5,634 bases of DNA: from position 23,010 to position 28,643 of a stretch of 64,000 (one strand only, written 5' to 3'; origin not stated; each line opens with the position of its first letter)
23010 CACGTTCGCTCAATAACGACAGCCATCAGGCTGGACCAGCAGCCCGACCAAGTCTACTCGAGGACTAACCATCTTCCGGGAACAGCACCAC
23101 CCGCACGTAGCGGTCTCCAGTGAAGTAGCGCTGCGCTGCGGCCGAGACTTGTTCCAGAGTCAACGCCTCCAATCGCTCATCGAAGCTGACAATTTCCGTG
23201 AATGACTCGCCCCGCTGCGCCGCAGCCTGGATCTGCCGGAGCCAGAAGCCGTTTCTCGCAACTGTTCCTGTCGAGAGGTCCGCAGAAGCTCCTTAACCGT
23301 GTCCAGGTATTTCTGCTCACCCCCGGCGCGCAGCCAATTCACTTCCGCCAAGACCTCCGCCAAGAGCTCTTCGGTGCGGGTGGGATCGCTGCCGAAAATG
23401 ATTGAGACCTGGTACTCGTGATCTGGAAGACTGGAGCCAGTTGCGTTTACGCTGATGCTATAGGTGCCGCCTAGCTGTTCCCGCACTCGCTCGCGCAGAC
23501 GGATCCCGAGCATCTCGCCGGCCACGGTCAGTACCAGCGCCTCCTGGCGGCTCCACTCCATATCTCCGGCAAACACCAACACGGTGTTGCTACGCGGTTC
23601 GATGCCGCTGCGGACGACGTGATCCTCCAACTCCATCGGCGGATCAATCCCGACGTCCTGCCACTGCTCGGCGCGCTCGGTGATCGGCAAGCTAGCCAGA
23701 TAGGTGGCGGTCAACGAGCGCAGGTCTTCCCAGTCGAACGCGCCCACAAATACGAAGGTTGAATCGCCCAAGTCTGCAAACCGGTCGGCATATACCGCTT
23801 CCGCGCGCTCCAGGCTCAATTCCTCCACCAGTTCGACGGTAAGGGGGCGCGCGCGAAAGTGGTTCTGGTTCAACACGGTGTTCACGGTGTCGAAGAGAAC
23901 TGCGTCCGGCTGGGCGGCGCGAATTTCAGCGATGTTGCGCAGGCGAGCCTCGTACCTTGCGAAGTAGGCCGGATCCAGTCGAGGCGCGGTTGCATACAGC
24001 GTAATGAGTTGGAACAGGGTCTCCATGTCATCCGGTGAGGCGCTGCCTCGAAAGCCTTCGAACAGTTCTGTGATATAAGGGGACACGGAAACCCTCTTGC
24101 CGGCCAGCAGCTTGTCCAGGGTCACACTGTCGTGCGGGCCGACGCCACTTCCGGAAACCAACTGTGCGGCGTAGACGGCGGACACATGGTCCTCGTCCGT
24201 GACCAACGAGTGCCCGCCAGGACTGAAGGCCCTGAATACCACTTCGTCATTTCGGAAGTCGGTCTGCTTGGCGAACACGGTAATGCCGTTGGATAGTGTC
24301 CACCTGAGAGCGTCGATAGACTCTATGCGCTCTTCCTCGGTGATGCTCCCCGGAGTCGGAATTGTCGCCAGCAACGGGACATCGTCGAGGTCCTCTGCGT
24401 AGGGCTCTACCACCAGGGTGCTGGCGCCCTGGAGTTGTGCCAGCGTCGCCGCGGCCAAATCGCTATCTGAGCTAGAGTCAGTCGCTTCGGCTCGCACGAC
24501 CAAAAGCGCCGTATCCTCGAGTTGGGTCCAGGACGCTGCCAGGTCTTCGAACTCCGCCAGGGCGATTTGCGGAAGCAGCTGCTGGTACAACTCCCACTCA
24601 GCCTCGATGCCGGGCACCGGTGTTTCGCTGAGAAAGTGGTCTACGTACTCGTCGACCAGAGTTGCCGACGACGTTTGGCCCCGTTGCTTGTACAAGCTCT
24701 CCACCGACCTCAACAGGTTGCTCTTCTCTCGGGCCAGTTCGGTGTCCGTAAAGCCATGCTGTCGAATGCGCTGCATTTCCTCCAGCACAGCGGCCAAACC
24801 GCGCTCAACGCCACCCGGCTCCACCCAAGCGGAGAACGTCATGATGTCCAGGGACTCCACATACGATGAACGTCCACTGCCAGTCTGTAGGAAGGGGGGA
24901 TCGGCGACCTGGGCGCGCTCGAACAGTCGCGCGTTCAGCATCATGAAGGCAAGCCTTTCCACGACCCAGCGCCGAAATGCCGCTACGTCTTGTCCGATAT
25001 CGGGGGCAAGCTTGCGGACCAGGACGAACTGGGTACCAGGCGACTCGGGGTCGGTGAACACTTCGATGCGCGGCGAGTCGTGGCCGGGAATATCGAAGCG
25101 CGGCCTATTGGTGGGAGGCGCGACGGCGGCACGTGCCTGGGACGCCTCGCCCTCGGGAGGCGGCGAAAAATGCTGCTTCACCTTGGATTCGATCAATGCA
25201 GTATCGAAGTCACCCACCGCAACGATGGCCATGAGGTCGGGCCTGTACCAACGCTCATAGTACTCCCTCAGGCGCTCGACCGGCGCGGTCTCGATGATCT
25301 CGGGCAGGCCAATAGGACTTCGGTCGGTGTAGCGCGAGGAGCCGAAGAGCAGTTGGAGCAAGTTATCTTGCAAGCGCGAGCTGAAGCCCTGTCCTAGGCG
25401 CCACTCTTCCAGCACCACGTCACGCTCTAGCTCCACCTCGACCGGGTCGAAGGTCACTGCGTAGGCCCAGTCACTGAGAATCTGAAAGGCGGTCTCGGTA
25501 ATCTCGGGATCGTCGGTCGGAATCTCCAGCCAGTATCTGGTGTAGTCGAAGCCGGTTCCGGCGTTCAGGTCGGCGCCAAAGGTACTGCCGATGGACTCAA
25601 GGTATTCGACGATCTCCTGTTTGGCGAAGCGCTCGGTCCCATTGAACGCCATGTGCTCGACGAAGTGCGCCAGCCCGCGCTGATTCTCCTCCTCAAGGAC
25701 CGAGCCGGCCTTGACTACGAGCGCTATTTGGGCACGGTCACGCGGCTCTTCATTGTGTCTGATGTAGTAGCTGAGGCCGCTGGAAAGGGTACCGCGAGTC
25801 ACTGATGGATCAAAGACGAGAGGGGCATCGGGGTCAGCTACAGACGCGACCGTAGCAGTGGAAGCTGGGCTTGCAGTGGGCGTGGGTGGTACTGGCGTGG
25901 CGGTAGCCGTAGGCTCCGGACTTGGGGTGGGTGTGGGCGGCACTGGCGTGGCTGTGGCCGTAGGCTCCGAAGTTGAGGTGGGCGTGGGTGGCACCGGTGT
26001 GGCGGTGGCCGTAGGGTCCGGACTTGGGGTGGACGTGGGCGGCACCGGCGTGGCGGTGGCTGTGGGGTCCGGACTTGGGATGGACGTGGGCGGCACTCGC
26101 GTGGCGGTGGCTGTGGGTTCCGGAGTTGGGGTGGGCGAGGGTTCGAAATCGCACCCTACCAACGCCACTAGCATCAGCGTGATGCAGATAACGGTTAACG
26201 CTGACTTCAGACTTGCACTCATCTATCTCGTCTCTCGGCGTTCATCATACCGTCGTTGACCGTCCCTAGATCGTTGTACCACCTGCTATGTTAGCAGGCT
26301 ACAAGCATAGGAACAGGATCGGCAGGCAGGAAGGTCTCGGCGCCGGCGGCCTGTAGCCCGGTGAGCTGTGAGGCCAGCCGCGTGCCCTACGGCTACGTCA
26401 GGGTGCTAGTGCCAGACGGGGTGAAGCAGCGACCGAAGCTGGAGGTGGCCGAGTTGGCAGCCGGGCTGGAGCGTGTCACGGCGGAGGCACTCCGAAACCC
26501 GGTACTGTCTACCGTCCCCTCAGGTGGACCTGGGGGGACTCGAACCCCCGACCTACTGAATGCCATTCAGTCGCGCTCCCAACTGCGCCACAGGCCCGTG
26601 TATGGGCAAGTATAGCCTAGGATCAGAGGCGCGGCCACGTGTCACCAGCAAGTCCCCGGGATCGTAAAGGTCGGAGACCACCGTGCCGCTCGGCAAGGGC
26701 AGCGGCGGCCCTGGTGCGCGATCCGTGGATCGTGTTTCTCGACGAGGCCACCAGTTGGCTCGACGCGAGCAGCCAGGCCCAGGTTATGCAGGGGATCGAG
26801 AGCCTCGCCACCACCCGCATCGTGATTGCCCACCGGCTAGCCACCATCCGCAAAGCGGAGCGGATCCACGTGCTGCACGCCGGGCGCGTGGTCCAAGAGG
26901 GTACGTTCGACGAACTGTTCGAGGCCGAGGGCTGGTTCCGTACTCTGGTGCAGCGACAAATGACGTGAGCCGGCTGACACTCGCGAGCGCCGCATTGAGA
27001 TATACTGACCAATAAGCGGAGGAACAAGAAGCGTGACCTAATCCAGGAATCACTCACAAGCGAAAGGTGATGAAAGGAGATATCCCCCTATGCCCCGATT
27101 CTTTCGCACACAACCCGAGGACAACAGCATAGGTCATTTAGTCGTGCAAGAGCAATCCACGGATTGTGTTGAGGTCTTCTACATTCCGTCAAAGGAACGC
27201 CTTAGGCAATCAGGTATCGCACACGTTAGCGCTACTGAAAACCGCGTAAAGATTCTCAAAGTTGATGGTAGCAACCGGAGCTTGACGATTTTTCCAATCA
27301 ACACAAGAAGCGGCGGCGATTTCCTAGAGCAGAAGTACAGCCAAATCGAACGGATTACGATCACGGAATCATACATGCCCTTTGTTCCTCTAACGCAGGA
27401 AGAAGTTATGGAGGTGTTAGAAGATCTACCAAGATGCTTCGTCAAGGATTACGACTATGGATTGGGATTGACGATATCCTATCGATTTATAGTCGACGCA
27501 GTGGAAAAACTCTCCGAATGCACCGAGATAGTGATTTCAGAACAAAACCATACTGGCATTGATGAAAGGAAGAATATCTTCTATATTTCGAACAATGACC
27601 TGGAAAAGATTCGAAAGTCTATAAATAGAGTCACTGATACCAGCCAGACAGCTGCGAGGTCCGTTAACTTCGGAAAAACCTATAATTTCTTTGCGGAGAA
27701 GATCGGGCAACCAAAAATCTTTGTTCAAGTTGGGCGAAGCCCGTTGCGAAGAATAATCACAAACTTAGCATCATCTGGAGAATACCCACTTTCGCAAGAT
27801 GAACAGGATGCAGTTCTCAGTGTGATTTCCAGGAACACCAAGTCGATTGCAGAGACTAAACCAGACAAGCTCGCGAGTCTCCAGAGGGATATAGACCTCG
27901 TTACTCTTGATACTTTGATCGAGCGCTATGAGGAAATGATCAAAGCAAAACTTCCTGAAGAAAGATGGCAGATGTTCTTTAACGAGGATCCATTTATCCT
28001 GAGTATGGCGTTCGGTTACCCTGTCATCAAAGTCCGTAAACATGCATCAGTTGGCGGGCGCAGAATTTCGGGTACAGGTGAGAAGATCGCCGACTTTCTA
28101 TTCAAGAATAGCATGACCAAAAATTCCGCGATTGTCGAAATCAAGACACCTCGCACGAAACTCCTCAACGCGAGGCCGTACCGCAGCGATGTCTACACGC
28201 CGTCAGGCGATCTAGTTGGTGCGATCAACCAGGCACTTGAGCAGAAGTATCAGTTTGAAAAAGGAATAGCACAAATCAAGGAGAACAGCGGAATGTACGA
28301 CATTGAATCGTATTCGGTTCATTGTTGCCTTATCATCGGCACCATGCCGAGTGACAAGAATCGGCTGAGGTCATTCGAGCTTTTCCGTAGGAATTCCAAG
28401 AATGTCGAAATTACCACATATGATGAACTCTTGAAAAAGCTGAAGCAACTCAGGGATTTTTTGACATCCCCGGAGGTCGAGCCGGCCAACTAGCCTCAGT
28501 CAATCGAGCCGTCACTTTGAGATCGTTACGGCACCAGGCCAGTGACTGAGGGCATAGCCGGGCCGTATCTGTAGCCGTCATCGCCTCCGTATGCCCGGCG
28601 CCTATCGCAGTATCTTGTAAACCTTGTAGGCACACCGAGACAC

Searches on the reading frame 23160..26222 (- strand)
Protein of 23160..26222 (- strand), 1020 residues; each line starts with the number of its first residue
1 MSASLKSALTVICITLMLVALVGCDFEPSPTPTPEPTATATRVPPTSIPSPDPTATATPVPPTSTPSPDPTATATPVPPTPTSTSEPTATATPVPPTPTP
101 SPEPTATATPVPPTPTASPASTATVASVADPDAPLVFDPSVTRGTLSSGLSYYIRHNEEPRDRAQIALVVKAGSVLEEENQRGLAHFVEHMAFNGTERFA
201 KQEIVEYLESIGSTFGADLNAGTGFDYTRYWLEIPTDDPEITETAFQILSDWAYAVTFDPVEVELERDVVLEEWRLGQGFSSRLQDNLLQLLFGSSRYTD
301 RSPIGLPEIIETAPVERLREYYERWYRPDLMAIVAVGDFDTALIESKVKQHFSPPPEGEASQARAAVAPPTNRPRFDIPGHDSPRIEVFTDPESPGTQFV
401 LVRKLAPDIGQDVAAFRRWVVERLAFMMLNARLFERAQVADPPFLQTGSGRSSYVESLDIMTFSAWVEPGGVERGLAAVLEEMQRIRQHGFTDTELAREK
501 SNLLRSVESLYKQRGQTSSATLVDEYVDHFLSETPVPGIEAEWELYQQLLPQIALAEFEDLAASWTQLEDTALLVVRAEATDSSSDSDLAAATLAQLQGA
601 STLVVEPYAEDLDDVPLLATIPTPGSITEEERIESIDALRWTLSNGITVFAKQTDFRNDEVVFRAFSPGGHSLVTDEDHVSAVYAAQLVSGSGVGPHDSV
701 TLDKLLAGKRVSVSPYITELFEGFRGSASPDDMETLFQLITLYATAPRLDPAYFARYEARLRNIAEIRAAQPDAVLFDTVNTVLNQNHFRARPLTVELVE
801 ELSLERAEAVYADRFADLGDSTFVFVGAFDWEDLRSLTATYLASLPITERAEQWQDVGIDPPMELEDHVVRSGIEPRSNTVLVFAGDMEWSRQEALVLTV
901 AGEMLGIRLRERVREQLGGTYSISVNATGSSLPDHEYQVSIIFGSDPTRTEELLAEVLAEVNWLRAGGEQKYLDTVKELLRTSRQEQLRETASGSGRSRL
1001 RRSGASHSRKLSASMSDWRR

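Call 23: search_protein_families(library=pfam, proteins=[window:23160-26222:-], max_evalue=0.001)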
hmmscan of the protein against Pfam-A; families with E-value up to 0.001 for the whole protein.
window:23160-26222:- (1020 aa): 2 families
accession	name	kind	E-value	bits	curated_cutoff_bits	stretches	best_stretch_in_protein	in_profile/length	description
PF05193.26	Peptidase_M16_C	-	2e-32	113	23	2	315-503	4-181/181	Peptidase M16 inactive domain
PF00675.25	Peptidase_M16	-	1.7e-29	103.1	22.3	1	156-274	5-116/149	Insulinase (Peptidase family M16)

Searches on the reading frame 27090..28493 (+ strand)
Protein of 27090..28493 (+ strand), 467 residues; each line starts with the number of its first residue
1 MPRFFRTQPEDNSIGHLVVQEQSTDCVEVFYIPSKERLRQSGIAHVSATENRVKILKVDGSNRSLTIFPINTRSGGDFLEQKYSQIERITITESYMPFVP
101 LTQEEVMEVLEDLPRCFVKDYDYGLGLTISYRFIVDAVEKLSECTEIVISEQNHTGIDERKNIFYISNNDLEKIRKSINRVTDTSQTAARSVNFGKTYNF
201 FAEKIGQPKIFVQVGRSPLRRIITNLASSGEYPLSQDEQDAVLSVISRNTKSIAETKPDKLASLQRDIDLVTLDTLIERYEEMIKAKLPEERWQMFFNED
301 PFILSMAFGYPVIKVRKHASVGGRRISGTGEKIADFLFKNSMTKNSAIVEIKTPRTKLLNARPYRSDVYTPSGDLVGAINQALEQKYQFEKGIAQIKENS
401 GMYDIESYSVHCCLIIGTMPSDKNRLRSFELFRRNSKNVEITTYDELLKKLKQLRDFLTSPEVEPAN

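Call 68: search_protein_families(library=pfam, proteins=[window:27090-28493:+], max_evalue=0.0001)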
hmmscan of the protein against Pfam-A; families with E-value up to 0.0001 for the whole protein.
window:27090-28493:+ (467 aa): 1 family
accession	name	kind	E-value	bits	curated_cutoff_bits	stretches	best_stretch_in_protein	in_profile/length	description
PF14082.12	SduA_C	-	7e-25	88.5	27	1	289-448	3-159/159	Shedu protein SduA, C-terminal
